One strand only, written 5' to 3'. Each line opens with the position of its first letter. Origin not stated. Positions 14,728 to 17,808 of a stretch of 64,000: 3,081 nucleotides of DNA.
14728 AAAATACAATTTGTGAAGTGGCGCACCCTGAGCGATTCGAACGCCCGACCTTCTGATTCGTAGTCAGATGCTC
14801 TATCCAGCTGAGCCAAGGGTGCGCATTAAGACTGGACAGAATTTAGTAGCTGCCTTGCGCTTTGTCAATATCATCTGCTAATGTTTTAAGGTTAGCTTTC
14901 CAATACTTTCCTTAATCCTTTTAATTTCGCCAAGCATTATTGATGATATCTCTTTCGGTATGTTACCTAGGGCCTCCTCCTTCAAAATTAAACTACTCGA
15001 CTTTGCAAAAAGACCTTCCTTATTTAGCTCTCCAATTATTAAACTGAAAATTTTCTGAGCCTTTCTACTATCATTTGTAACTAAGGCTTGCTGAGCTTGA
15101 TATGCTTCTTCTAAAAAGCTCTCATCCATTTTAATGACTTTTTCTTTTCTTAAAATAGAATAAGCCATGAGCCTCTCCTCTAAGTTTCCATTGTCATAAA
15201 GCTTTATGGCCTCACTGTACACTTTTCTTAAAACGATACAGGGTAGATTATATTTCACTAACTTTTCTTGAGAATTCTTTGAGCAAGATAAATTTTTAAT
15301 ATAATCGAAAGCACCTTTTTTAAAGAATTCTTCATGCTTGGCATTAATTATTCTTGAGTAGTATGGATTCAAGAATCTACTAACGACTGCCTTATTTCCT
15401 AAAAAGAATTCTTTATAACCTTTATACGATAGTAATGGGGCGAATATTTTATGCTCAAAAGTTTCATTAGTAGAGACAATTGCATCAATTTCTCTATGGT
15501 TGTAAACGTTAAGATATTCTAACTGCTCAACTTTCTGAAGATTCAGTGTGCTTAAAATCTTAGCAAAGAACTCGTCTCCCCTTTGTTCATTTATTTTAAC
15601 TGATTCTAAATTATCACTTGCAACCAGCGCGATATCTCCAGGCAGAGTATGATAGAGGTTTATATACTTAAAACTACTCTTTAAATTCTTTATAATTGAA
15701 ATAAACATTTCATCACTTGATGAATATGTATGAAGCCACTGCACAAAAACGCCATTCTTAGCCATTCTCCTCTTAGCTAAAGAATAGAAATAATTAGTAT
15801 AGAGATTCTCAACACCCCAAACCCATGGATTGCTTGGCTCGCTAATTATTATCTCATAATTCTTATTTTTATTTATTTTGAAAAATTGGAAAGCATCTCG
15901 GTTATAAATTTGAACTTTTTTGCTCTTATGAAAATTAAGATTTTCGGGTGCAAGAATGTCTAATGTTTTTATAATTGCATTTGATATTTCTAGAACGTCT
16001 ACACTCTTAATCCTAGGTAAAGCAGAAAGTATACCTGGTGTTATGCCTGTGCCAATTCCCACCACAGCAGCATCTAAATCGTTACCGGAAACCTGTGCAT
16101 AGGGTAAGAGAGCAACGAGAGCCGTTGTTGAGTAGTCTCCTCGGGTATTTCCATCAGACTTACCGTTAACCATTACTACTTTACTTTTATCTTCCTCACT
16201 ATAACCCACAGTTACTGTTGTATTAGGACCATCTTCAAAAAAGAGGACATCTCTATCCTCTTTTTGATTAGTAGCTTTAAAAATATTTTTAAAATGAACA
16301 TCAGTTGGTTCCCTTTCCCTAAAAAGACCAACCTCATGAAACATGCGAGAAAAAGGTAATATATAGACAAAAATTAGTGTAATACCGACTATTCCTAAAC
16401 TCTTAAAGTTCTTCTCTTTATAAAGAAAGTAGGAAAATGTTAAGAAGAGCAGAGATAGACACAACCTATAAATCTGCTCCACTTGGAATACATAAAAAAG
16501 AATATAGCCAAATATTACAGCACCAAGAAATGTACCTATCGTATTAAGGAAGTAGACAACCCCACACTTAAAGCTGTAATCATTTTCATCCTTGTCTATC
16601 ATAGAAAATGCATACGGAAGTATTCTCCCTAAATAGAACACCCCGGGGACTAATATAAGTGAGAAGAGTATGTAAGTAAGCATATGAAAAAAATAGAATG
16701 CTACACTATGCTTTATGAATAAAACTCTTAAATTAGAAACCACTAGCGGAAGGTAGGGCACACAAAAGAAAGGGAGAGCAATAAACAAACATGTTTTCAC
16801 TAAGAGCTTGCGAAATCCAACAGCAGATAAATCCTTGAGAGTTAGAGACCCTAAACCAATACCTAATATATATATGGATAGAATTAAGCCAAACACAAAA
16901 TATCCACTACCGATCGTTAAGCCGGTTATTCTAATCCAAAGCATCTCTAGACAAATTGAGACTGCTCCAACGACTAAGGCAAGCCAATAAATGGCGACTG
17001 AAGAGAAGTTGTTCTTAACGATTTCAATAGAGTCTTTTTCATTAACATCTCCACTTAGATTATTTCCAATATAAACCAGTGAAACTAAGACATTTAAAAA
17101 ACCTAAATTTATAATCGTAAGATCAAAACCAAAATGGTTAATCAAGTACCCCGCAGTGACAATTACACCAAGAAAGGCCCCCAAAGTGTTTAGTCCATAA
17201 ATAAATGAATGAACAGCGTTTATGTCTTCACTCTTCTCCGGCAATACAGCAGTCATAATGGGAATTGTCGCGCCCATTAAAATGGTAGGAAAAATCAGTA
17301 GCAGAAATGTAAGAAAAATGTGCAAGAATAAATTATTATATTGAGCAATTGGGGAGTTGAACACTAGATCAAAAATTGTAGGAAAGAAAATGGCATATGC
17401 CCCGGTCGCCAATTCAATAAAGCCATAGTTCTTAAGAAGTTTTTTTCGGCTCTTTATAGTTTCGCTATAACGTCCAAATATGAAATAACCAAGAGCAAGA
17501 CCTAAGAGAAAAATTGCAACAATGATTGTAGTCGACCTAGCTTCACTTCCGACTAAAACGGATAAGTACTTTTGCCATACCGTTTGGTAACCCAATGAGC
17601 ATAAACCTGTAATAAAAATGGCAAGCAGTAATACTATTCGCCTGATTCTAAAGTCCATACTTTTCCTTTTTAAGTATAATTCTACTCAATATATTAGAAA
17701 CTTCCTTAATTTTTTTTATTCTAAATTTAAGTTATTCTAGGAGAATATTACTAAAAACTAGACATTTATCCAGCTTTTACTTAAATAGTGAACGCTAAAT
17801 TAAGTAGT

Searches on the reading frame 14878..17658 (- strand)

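Call 50: search_protein_families(library=ncbifam, proteins=[window:14878-17658:-], max_evalue=1e-10)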
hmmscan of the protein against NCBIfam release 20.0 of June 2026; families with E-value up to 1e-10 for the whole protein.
window:14878-17658:- (926 aa): 3 families
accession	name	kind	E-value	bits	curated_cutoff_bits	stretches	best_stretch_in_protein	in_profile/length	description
NF002956.0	PRK03612.1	equivalog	2.8e-30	105.2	472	2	216-671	15-446/522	polyamine aminopropyltransferase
NF037959.1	MFS_SpdSyn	subfamily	1.4e-19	70.2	40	1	37-200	20-182/480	fused MFS/spermidine synthase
NF002010.0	PRK00811.1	equivalog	2.6e-13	49.9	260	1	529-671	81-222/287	polyamine aminopropyltransferase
